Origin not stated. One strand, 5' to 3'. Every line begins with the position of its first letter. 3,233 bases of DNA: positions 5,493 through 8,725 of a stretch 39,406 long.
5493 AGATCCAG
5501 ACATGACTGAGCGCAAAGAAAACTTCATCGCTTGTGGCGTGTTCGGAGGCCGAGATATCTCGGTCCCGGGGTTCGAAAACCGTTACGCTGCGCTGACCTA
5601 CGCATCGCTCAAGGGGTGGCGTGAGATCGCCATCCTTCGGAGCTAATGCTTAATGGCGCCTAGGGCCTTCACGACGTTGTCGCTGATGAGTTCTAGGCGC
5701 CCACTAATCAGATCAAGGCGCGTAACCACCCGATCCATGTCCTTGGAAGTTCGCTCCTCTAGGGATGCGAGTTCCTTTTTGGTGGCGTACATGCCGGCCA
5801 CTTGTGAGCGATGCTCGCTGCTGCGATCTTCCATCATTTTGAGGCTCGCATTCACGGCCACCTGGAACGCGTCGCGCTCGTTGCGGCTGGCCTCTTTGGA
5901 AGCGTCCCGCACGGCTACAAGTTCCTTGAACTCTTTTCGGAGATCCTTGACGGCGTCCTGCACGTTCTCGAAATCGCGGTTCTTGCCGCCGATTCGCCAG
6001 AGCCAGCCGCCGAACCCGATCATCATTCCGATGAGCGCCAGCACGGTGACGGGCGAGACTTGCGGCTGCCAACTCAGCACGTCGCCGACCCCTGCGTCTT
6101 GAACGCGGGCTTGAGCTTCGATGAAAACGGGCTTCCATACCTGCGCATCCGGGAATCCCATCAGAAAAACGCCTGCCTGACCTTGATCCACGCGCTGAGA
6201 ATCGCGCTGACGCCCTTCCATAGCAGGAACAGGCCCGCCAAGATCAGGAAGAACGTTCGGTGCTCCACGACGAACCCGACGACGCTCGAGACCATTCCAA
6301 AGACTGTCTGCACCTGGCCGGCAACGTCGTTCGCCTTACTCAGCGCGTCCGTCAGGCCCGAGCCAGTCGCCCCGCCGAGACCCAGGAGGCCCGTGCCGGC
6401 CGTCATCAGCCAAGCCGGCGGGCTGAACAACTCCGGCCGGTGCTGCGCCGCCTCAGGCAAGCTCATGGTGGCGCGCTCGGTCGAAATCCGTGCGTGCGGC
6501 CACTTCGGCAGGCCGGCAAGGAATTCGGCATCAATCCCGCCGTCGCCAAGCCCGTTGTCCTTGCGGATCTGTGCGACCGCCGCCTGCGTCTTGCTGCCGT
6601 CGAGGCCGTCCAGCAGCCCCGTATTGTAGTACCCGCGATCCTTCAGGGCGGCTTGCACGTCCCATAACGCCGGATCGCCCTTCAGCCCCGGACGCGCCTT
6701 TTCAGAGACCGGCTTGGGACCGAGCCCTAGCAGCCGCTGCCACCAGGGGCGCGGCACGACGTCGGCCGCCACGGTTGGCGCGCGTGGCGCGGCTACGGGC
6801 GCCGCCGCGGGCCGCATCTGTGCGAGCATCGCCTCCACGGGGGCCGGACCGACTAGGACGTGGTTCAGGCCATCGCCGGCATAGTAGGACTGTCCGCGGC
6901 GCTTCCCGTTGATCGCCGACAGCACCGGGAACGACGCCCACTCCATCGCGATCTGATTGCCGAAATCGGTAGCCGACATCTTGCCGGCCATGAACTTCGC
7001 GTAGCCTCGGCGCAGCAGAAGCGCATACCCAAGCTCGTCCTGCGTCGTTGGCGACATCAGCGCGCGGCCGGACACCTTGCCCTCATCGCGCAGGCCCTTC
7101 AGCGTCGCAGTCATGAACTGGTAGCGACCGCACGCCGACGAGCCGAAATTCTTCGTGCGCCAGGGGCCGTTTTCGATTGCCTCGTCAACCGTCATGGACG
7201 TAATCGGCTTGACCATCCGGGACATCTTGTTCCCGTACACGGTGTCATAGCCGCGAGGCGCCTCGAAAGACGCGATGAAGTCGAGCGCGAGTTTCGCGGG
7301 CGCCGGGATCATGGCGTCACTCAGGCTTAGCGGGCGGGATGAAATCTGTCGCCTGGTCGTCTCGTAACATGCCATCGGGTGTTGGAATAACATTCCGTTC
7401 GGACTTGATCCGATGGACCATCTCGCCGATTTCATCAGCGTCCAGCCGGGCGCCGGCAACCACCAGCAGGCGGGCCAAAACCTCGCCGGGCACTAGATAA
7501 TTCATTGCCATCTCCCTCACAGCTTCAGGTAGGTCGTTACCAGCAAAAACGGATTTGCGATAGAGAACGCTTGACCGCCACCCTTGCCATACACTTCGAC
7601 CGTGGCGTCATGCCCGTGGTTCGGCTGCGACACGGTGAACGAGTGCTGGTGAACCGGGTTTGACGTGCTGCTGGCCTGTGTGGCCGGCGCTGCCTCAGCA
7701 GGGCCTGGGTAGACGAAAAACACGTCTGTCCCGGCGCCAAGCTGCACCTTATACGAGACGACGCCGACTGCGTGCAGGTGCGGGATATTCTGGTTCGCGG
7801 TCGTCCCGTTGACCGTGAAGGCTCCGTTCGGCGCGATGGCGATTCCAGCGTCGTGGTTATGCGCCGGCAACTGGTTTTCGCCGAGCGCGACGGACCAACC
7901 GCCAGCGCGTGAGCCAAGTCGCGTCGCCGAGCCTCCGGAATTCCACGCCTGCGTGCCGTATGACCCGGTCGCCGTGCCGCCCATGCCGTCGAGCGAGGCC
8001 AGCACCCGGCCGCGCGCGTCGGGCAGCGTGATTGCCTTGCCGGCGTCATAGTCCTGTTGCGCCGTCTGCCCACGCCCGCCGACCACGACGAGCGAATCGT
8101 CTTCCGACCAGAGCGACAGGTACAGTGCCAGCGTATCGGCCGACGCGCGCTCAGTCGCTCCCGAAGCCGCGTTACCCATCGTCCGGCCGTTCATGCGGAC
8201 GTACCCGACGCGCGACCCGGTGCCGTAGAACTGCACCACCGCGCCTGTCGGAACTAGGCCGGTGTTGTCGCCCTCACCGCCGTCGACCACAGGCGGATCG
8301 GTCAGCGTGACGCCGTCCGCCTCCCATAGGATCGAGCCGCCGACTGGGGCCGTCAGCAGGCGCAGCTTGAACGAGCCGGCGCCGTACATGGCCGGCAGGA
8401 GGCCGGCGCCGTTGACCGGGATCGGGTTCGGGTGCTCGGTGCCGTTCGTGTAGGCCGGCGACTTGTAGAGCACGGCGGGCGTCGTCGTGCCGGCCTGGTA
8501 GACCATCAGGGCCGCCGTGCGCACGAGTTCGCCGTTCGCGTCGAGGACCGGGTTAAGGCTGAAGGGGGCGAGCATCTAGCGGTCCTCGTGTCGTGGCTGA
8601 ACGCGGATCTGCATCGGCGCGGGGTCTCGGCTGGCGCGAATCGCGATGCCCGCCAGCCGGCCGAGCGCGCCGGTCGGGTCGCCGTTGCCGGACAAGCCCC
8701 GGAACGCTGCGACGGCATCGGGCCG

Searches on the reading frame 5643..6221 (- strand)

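Call 43: search_protein_families(library=phrogs, proteins=[window:5643-6221:-], max_evalue=0.001)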
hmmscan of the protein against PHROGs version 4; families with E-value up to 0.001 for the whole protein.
window:5643-6221:- (192 aa): 1 family
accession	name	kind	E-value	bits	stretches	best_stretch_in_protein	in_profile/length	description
phrog_7885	-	unknown function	7.2e-06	26.9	1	121-170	24-73/83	-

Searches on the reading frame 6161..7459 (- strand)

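Call 43: search_protein_families(library=phrogs, proteins=[window:6161-7459:-], max_evalue=0.001)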
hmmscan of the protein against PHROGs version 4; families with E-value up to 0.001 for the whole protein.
window:6161-7459:- (432 aa): 6 families
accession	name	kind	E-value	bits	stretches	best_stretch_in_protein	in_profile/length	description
phrog_90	-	lysis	4.7e-26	91.8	1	48-220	649-828/1168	endolysin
phrog_37890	-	unknown function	2.2e-08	34.2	1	80-241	283-444/632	-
phrog_2649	-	lysis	1.4e-05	26.1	1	247-308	167-225/261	endolysin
phrog_430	-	tail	3.2e-05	23.5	1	78-217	541-666/868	baseplate hub subunit and tail lysozyme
phrog_6126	-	head and packaging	0.00021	21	1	71-147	283-361/667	virion structural protein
phrog_30077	-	unknown function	0.00024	21.1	1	108-225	506-621/674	-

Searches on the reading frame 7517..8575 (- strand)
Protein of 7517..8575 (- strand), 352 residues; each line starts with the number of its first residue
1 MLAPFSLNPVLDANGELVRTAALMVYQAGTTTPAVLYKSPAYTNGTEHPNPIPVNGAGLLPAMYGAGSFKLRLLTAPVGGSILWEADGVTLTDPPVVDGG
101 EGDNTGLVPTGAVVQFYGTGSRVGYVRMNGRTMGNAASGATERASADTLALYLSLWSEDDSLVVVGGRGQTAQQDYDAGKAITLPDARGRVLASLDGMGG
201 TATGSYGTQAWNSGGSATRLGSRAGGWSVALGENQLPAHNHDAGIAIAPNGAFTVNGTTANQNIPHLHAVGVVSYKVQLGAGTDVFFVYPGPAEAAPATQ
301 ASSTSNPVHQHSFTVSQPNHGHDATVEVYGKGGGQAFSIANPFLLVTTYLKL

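Call 43: search_protein_families(library=phrogs, proteins=[window:7517-8575:-], max_evalue=0.001)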
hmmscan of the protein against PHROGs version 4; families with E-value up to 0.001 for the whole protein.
window:7517-8575:- (352 aa): 1 family
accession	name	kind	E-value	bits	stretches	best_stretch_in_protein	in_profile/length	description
phrog_8763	-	tail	2.9e-27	96.2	1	106-351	546-747/1024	tail protein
